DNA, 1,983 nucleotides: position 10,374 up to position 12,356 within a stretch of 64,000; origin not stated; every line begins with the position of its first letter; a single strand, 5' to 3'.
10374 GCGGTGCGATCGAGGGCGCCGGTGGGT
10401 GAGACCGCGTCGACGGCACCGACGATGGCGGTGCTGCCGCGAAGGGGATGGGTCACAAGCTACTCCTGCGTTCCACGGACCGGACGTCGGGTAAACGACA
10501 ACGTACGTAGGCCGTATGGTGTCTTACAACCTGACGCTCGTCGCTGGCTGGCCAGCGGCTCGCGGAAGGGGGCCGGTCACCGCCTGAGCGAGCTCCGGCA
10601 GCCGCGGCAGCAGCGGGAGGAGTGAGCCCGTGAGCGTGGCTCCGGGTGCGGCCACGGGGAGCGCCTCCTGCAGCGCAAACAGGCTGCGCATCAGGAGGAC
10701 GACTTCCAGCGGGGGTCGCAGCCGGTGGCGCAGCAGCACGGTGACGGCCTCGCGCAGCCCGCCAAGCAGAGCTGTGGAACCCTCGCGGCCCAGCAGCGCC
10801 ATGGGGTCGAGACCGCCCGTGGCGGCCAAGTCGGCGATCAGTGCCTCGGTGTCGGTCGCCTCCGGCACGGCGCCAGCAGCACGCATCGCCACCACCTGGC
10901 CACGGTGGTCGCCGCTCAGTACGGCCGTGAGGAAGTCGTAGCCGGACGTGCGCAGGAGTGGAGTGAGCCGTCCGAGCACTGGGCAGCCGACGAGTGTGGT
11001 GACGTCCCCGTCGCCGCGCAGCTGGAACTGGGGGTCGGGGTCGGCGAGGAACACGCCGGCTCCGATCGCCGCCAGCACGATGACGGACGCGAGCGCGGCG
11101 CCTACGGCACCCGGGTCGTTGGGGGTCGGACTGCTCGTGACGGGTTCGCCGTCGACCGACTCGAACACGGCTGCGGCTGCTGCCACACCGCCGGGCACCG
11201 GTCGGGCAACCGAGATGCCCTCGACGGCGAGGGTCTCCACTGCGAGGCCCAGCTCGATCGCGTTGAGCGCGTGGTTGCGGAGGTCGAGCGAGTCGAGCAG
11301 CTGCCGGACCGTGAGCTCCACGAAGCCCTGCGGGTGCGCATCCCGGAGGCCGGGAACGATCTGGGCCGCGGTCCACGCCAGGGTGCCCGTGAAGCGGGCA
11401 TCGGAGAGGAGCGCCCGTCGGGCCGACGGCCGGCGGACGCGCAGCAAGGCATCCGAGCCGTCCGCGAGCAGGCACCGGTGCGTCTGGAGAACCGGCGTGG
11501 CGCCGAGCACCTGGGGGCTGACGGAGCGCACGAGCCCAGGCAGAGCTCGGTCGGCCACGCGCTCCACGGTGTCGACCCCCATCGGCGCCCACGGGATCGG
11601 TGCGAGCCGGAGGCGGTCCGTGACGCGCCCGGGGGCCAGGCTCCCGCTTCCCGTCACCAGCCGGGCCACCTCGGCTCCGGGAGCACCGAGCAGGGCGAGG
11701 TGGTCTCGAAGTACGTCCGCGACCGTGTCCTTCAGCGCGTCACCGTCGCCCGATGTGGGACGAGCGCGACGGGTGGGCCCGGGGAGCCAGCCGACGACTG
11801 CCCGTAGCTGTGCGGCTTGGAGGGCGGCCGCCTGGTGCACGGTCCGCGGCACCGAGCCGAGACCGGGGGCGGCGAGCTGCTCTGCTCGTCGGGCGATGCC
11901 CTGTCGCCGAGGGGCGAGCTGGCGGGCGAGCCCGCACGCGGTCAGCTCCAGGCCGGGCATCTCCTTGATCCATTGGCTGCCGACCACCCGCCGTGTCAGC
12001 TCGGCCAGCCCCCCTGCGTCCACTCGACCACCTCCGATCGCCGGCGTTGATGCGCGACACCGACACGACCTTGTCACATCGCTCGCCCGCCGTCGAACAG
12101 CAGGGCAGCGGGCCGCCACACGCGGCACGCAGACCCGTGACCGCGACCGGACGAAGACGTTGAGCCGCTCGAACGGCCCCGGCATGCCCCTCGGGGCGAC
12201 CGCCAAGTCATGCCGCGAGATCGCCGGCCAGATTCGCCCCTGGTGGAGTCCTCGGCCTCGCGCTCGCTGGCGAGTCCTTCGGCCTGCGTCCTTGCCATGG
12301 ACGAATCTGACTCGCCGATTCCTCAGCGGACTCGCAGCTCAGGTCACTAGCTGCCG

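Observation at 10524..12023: ABC1/UbiB-like pseudokinase embedded in an SDR-thiolase-DUF35 operon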

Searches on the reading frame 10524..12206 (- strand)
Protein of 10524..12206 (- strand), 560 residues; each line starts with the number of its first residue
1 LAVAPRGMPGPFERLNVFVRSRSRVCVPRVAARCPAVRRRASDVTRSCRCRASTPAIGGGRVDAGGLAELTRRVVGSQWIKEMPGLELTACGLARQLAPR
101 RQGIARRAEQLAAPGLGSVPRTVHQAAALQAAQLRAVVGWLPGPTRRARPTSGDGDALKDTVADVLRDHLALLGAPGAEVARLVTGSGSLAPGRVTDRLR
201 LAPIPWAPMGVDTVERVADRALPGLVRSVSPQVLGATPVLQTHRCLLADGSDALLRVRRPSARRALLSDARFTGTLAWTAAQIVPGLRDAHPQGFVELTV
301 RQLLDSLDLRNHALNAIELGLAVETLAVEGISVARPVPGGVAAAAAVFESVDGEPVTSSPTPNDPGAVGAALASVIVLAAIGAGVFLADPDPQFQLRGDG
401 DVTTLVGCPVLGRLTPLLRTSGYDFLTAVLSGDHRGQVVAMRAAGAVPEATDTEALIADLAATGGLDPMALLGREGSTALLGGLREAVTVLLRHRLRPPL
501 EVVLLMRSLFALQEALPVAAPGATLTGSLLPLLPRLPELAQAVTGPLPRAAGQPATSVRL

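Call 5: search_protein_families(library=pfam, proteins=[window:10524-12206:-], max_evalue=0.01)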
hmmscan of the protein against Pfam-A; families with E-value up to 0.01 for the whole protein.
window:10524-12206:- (560 aa): 1 family
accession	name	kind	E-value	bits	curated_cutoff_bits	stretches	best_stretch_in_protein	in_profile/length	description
PF03109.22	ABC1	-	1.5e-06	28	22.9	1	228-435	32-238/244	ABC1 atypical kinase-like domain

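Call 8: find_homologous_proteins(query=window:10524-12023:-)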
Query window:10524-12023:- (499 aa): 22 proteins with E <= 0.001 among 8000 candidates.
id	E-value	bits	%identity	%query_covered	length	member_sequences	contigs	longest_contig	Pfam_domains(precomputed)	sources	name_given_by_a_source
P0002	1.3e-272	923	91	94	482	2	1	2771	PF03109.23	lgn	-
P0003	4.1e-257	872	86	93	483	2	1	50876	-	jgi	jgi:predicted unusual protein kinase regulating ubiquinone biosynthesis (AarF/ABC1/UbiB family)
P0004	5.3e-257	872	86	93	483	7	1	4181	PF03109.23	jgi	jgi:predicted unusual protein kinase regulating ubiquinone biosynthesis (AarF/ABC1/UbiB family)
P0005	1.2e-253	861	85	93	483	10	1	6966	PF03109.23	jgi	jgi:predicted unusual protein kinase regulating ubiquinone biosynthesis (AarF/ABC1/UbiB family)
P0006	2.7e-185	635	65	93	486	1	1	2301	PF03109.23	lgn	-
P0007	3.7e-183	628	64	93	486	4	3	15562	PF03109.23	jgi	jgi:ubiquinone biosynthesis protein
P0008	1.7e-182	626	65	90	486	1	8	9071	PF03109.23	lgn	-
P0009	7.2e-181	621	64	93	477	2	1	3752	PF03109.23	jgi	jgi:ubiquinone biosynthesis protein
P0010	7.1e-180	617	64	92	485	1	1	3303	PF03109.23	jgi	jgi:ubiquinone biosynthesis protein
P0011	2.1e-179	616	63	96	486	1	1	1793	PF03109.23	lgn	-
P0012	1.1e-178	613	63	93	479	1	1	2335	PF03109.23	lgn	-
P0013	8.3e-178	610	62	94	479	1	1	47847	PF03109.23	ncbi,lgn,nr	ncbi:MAG: AarF/UbiB family protein [Acidimicrobiales bacterium]|nr:AarF/UbiB family protein [Acidimi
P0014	7.7e-176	604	63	94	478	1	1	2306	PF03109.23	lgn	-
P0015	2.2e-173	596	62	92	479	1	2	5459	PF03109.23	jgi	jgi:ubiquinone biosynthesis protein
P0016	6.3e-162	558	65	81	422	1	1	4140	PF03109.23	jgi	jgi:ubiquinone biosynthesis protein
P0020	2.1e-89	319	44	94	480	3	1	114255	PF03109.23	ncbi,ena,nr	ncbi:MAG TPA: AarF/UbiB family protein [Acidimicrobiales bacterium]|nr:AarF/UbiB family protein [Aci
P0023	3.7e-68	249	42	73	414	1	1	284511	PF03109.23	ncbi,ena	-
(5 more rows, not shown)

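Call 10: search_solved_structures(query=A1, max_evalue=1, show_alignments=2)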
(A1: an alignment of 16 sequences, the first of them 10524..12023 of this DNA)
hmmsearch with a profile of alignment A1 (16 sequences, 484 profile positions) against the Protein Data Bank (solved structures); distinct sequences matched with E-value up to 1: 9.
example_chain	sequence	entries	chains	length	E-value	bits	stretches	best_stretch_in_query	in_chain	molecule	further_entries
5yjz_A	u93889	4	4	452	1.5e-13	53.8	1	144-351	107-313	Probable conserved ATP-binding protein ABC transporter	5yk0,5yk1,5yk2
7cy2_A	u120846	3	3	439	3.1e-11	46.1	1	144-351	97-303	ABC1 family protein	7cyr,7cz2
9tvn_A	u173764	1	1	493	1.4e-05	27.5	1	163-254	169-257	Atypical kinase COQ8A, mitochondrial - reconstructed tetrapod ancestor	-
4ped_A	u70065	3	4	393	9.9e-05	24.7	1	163-252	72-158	Chaperone activity of bc1 complex-like, mitochondrial | Atypical kinase COQ8A, mitochondrial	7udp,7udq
5i35_A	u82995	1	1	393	0.00011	24.6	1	163-252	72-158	Atypical kinase ADCK3, mitochondrial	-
9tvk_A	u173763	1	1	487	0.0015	20.8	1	65-209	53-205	Atypical kinase COQ8B, mitochondrial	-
4pjr_A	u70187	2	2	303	0.015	17.5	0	379-407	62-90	Pentatricopeptide repeat protein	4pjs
4jdj_A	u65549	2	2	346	0.41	12.8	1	285-358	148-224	Serine/threonine-protein kinase PAK 4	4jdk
3vnx_A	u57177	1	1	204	0.83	11.8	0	248-313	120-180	ferritin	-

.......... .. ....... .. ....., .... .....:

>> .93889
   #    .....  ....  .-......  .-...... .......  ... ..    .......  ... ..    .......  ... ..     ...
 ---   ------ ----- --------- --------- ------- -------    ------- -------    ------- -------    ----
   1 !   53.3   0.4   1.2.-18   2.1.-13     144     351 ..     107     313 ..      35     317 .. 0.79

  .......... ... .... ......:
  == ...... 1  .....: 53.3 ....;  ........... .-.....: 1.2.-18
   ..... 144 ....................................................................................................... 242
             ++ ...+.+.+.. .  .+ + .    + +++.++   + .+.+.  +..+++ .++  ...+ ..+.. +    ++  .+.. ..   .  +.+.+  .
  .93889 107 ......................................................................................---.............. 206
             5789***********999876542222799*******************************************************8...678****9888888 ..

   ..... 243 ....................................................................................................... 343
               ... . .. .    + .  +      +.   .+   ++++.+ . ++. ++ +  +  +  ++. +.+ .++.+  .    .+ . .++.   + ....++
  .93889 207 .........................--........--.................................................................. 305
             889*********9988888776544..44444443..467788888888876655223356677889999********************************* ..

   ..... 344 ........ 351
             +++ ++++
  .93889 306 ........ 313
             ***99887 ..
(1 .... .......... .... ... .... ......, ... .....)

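Call 12: find_encoding_contigs(protein=P0013, flank=8000, max_places=2)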
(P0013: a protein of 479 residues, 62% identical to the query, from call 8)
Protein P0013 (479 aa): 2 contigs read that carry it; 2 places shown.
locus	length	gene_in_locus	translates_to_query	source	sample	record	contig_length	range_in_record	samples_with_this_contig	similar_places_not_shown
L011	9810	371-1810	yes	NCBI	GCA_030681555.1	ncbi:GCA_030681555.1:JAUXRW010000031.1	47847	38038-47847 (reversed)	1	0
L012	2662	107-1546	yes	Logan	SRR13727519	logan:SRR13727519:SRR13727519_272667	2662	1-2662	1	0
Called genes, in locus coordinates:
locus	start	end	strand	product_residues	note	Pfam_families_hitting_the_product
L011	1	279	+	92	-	?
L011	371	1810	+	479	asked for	PF03109:ABC1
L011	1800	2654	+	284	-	PF11209:LmeA (weak)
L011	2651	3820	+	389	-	PF00108:Thiolase_N (faint), PF02803:Thiolase_C (weak), PF22691:Thiolase_C_1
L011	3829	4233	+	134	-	PF12172:zf-ChsH2, PF01796:OB_ChsH2_C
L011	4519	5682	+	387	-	PF22691:Thiolase_C_1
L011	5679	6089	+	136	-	PF12172:zf-ChsH2, PF01796:OB_ChsH2_C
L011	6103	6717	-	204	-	PF00440:TetR_N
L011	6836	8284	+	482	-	PF00171:Aldedh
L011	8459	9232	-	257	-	PF00106:adh_short, PF13561:adh_short_C2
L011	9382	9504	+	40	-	-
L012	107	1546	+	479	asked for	PF03109:ABC1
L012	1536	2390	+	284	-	PF11209:LmeA (weak)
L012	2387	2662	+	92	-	?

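Call 13: find_encoding_contigs(protein=P0020, flank=8000, max_places=2)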
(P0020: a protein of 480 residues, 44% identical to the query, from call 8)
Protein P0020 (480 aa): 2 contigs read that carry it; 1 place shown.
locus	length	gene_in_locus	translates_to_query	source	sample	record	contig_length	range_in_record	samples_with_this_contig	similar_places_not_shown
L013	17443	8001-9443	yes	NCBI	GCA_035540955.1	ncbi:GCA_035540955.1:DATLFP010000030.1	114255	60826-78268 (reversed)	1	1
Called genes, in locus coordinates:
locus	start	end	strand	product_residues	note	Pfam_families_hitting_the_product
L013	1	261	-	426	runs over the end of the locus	PF02771:Acyl-CoA_dh_N, PF02770:Acyl-CoA_dh_M, PF00441:Acyl-CoA_dh_1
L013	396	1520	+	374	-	PF04909:Amidohydro_2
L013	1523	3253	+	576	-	PF01979:Amidohydro_1 (faint), PF07969:Amidohydro_3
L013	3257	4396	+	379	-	PF03060:NMO, PF01070:FMN_dh (weak)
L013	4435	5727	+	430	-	PF00067:p450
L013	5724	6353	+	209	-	PF00440:TetR_N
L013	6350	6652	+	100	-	-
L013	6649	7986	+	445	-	PF03109:ABC1, PF27536:UbiB_helical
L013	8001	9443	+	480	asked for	PF03109:ABC1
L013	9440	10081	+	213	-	-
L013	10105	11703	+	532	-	PF03109:ABC1, PF01636:APH (faint)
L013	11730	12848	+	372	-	-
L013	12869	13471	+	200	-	PF00440:TetR_N, PF09339:HTH_IclR (faint), PF18598:TetR_C_36 (weak)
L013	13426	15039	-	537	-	PF13476:AAA_23 (faint), PF00004:AAA (faint), PF00005:ABC_tran, PF02463:SMC_N (faint), PF03193:RsgA_GTPase (faint), PF13304:AAA_21 (faint), PF00005:ABC_tran, PF12399:BCA_ABC_TP_C, +4 more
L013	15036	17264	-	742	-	PF02653:BPD_transp_2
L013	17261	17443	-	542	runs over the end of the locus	PF13458:Peripla_BP_6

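Call 14: find_encoding_contigs(protein=P0023, flank=8000, max_places=2)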
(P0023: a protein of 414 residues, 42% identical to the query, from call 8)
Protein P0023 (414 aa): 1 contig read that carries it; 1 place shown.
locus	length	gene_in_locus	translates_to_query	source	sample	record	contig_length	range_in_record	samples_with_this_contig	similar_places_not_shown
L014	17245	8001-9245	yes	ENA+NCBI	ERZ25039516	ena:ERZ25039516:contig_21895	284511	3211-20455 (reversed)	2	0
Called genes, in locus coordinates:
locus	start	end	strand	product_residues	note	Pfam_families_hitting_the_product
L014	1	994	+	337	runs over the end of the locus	PF03109:ABC1, PF27536:UbiB_helical (faint)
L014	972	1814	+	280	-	-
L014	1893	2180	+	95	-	-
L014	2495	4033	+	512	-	-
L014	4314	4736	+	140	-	-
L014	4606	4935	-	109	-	-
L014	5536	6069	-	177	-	-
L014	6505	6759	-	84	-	-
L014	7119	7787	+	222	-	PF00005:ABC_tran, PF12399:BCA_ABC_TP_C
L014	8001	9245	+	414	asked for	PF03109:ABC1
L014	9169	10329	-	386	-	PF00665:rve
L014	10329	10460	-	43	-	-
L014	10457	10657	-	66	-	PF01527:HTH_Tnp_1 (faint)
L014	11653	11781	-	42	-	-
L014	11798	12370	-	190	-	PF01471:PG_binding_1, PF03734:YkuD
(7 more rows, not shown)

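Call 15: find_encoding_contigs(protein=P0003, flank=8000, max_places=2)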
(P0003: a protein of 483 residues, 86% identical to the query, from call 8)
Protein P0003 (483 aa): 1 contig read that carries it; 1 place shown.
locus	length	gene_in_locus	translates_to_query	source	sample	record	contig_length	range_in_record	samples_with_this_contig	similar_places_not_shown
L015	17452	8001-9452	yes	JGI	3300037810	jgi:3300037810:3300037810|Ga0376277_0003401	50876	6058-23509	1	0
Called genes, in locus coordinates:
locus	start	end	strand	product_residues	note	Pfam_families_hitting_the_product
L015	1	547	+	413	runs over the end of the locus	PF03176:MMPL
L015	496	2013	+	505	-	PF03176:MMPL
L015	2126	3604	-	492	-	PF13450:NAD_binding_8 (weak), PF00743:FMO-like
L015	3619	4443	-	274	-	PF10118:Metal_hydrol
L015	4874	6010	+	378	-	-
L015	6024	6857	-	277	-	PF00106:adh_short, PF08659:KR, PF13561:adh_short_C2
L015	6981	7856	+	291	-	PF10118:Metal_hydrol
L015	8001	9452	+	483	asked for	-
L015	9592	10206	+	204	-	PF11209:LmeA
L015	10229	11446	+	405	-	PF02803:Thiolase_C (weak), PF22691:Thiolase_C_1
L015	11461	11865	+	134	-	PF12172:zf-ChsH2, PF01796:OB_ChsH2_C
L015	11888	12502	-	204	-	PF00440:TetR_N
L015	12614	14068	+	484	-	PF00171:Aldedh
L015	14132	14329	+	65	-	PF13459:Fer4_15, PF13370:Fer4_13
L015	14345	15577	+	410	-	PF00067:p450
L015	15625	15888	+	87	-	-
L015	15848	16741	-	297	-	PF13276:HTH_21, PF00665:rve, PF13683:rve_3, PF13333:rve_2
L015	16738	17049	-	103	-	PF01527:HTH_Tnp_1 (weak)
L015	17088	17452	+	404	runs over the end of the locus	PF01548:DEDD_Tnp_IS110, PF02371:Transposase_20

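Call 37: predict_structure(alignment_id=A1)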
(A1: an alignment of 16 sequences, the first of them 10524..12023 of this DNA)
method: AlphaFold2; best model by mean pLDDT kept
length: 499 residues; sequences in the alignment: 16
mean_pLDDT: 82.2   pTM: 0.85
mean pLDDT of the five models: 82.2, 79.8, 75.9, 73.9, 54.0
residues with pLDDT >= 90: 169; 70-90: 260; 50-70: 42; < 50: 28
segments of 3 or more residues with pLDDT < 50: 82-92, 484-499
pLDDT, mean of each block of 10 residues (from residue 1): 69 93 94 88 80 77 81 74 45 65 84 87 77 81 92 97 97 93 97 95 79 72 60 76 89 96 94 97 96 85 91 93 90 86 92 88 80 86 83 87 69 75 74 74 86 90 89 84 47 33
secondary structure, 60 per line:
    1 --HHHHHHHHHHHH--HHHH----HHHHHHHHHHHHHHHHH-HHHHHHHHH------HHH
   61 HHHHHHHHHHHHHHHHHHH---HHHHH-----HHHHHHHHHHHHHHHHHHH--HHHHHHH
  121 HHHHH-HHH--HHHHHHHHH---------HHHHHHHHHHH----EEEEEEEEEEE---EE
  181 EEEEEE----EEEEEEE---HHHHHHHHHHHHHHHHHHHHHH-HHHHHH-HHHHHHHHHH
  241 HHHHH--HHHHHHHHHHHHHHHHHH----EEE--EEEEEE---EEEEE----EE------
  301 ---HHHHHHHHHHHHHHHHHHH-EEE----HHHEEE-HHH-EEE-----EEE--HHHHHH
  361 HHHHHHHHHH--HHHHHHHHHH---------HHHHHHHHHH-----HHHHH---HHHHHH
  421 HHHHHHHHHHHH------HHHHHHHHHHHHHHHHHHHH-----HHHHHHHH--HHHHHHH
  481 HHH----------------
elements in order: H3-14 H17-20 H25-41 H43-51 H58-79 H83-87 H93-111 H114-125 H132-140 H150-160 E165-175 E179-186 E191-197 H201-222 H224-229 H231-245 H248-265 E270-272 E275-280 E284-288 H304-322 E324-326 E334-336 E342-344 E350-352 H355-370 H373-382 H392-401 H407-411 H415-432 H439-458 H464-471 H474-483

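Call 38: search_protein_representatives(alignment_id=A1)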
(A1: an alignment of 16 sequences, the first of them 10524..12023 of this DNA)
Query: 16 sequences, 484 profile positions. Proteins with E-value up to 0.001 (for the whole library): 9456; up to 1e-10: 3802; up to 1e-30: 130. The best 150 are listed.
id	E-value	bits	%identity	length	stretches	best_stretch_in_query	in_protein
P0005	1.8e-229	779.1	-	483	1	3-482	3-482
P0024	4.4e-194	662.4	-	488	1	7-482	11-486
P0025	1.3e-156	538.8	-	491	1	9-482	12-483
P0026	1.3e-148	512.4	-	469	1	19-483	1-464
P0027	4.5e-139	481.0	-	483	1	5-482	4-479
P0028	3.2e-128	445.2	-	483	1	5-483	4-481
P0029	4.1e-120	418.4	-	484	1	7-482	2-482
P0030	2.0e-118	412.9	-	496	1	6-482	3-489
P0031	2.9e-118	412.4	-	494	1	8-483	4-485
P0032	4.0e-117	408.6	-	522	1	3-483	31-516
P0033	1.2e-114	400.4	-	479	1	7-481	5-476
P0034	1.1e-110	387.4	-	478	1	8-481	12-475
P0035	7.2e-109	381.4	-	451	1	60-482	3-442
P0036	1.2e-108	380.7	-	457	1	6-457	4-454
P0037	9.6e-105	367.8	-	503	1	6-482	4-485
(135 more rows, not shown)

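Call 42: fold_search(model_id=the predicted structure, library=pdb)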
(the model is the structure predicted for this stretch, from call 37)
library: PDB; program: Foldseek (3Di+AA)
matches with E <= 10: 1860; with E <= 0.001: 16
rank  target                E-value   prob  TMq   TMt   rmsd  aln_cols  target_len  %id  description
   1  7cyr                  3.2e-10  1.00  0.55  0.68   5.7       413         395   16  The closed conformation of MSMEG_1954 from Mycobacterium smegmatis (released 2021-12-08)
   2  7cz2                  1.8e-09  1.00  0.40  0.60   9.7       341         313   16  The complex structure of MSMEG_1954-ADP from Mycobacterium smegmatis (released 2021-12-08)
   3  5yjz                  4.3e-09  1.00  0.42  0.51  11.7       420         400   16  The native crystal structure of Rv3197 from Mycobacterium tuberculosis (released 2018-02-07)
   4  5yk1                  8.4e-09  1.00  0.46  0.55  10.6       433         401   16  The complex structure of Rv3197-AMPPNP from Mycobacterium tuberculosis (released 2018-02-07)
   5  5yk0                  9.6e-09  1.00  0.42  0.50  12.0       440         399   16  The complex structure of Rv3197-ADP from Mycobacterium tuberculosis (released 2018-02-07)
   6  5i35                  1.0e-08  1.00  0.51  0.64   6.1       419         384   14  Structure of the Human mitochondrial kinase COQ8A R611K with AMPPNP (Cerebellar Ataxia and Ubiquinone Deficiency Through (released 2016-08-17)
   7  7udp                  1.2e-08  1.00  0.50  0.63   6.5       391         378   10  Crystal structure of COQ8A-CA157 inhibitor complex in space group C2 (released 2023-01-18)
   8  7cy2                  1.4e-08  1.00  0.40  0.58  10.0       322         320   16  The open conformation of MSMEG_1954 from Mycobacterium smegmatis (released 2021-12-08)
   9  7udq_B                1.8e-08  1.00  0.54  0.68   5.7       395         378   12  Crystal structure of COQ8A-CA157 inhibitor complex in space group P1 (released 2023-01-18)
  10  4ped                  2.0e-08  1.00  0.53  0.65   6.2       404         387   11  Mitochondrial ADCK3 employs an atypical protein kinase-like fold to enable coenzyme Q biosynthes (released 2014-11-19)
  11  5yk2                  2.2e-08  1.00  0.39  0.48  11.4       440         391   17  The complex structure of Rv3197-erythromycin from Mycobacterium tuberculosis (released 2018-02-07)
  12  7udq_A                4.7e-08  1.00  0.46  0.59   8.9       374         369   10  Crystal structure of COQ8A-CA157 inhibitor complex in space group P1 (released 2023-01-18)
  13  6g18_v                2.9e-04  1.00  0.25  0.37  23.7       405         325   12  Cryo-EM structure of a late human pre-40S ribosomal subunit - State C (released 2018-06-06)
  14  7vbt_A                3.0e-04  1.00  0.26  0.41  12.3       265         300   14  Crystal structure of RIOK2 in complex with CQ211 (released 2022-07-06)
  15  6fdo_B                6.6e-04  1.00  0.27  0.44  12.7       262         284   14  Rio2 structure (released 2019-01-30)
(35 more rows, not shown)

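Call 59: find_encoding_contigs(protein=P0002, flank=3000, max_places=2)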
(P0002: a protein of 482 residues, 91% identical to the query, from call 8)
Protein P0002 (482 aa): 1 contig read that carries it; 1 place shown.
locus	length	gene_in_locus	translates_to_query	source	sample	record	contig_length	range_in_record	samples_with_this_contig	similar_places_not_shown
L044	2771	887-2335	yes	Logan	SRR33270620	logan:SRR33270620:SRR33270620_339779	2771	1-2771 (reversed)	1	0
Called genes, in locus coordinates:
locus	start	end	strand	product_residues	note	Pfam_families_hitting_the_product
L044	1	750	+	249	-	?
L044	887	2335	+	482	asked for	PF03109:ABC1 (weak)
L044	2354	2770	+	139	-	?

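Call 60: find_encoding_contigs(protein=P0007, flank=8000, max_places=2)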
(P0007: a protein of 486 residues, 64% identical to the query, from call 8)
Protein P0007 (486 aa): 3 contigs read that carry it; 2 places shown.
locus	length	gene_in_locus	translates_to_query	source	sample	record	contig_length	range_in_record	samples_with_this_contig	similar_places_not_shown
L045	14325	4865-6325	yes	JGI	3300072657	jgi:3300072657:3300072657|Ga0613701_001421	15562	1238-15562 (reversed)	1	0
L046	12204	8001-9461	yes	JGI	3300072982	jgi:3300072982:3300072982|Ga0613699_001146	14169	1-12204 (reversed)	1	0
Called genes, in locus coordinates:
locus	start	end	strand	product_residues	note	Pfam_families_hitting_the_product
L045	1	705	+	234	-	?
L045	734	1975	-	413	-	PF02771:Acyl-CoA_dh_N (weak), PF02770:Acyl-CoA_dh_M, PF00441:Acyl-CoA_dh_1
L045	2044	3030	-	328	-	PF00561:Abhydrolase_1, PF00975:Thioesterase (weak), PF12146:Hydrolase_4, PF12697:Abhydrolase_6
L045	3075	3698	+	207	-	PF00440:TetR_N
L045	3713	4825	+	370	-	PF11583:AurF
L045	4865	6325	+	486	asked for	PF03109:ABC1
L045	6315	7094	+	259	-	PF11209:LmeA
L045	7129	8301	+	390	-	PF02803:Thiolase_C (weak), PF22691:Thiolase_C_1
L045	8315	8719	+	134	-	PF12172:zf-ChsH2, PF01796:OB_ChsH2_C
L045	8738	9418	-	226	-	PF00440:TetR_N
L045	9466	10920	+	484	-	PF00171:Aldedh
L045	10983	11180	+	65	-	PF13459:Fer4_15, PF13370:Fer4_13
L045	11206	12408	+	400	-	PF00067:p450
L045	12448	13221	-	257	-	PF00106:adh_short, PF13561:adh_short_C2, PF23441:SDR (weak)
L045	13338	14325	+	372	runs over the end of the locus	-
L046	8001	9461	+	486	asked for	PF03109:ABC1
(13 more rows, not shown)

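Call 69: search_protein_families(library=pfam, proteins=[L013:11730-12848:+, L015:4874-6010:+, L044:2354-2770:+], max_evalue=0.01)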
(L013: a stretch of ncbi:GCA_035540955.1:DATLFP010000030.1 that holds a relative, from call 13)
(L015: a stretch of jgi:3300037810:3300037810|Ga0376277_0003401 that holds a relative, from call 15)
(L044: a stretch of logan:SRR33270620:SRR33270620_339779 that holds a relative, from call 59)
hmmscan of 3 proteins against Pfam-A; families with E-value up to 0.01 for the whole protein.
L013:11730-12848:+ (372 aa): 0 families

L015:4874-6010:+ (378 aa): 2 families
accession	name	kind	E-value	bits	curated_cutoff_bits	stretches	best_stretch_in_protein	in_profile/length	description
PF13279.12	4HBT_2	-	0.0021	19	25.5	1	308-367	43-102/122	Thioesterase-like superfamily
PF03061.28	4HBT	-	0.0071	17.1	20.6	0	288-351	5-71/79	Thioesterase superfamily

L044:2354-2770:+ (139 aa): 1 family
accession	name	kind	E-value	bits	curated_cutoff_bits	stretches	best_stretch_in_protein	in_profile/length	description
PF11209.13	LmeA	-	1.8e-05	25.3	27.3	1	53-109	47-108/217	LmeA-like phospholipid-binding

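Call 74: find_related_loci(query=A1, collection=genome_contigs, flank=6000)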
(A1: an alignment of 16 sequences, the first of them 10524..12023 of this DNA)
Query A1 (499 aa) in genome_contigs; peptide patterns used: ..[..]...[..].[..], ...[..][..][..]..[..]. (x = any residue, [..] = any of these).
231 stretches matched a pattern; 9 encode a relative of the query (tblastn E <= 1e-3); 9 distinct loci.
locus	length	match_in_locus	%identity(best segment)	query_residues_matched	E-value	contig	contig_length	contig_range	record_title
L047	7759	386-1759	63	6-467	8e-177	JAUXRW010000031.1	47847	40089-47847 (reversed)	MAG: Acidimicrobiales bacterium isolate C12_metabat.bin.16 C12_k141_660510, whole genome shotgun sequence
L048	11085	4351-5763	46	6-478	4e-103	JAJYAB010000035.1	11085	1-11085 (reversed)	MAG: Actinomycetes bacterium isolate BP8.bin115 NODE_9467_length_11085_cov_1.305439, whole genome shotgun sequence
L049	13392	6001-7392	44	12-478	5e-84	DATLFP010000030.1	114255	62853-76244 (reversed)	MAG TPA_asm: Acidimicrobiales bacterium isolate SMAG_U13591 k141_99476, whole genome shotgun sequence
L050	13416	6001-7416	38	8-479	2e-78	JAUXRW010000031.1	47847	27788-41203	MAG: Acidimicrobiales bacterium isolate C12_metabat.bin.16 C12_k141_660510, whole genome shotgun sequence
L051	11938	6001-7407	41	5-478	2e-78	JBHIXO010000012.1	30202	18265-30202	MAG: Acidimicrobiales bacterium isolate MAG52 WDNA05_bin.34.orig_12, whole genome shotgun sequence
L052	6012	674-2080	40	5-478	7e-76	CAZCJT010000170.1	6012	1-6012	MAG TPA_asm: uncultured Acidimicrobiaceae bacterium isolate SRP062349_co6_4 genome assembly, contig: NODE_11927_length_6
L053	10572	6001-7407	40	5-478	8e-76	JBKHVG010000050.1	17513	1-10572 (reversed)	MAG: Acidimicrobiia bacterium isolate B_bin_1_strict NODE_50_length_17513_cov_8.524891, whole genome shotgun sequence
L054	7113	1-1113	44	115-485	1e-74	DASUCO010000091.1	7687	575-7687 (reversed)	MAG TPA_asm: Acidimicrobiales bacterium isolate SMAG_U1298 k141_970799, whole genome shotgun sequence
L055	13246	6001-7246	41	80-496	5e-58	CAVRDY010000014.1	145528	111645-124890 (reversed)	MAG: uncultured Actinomycetes bacterium isolate MFD09964.bin.2.70 genome assembly, contig: contig_61433, whole genome sh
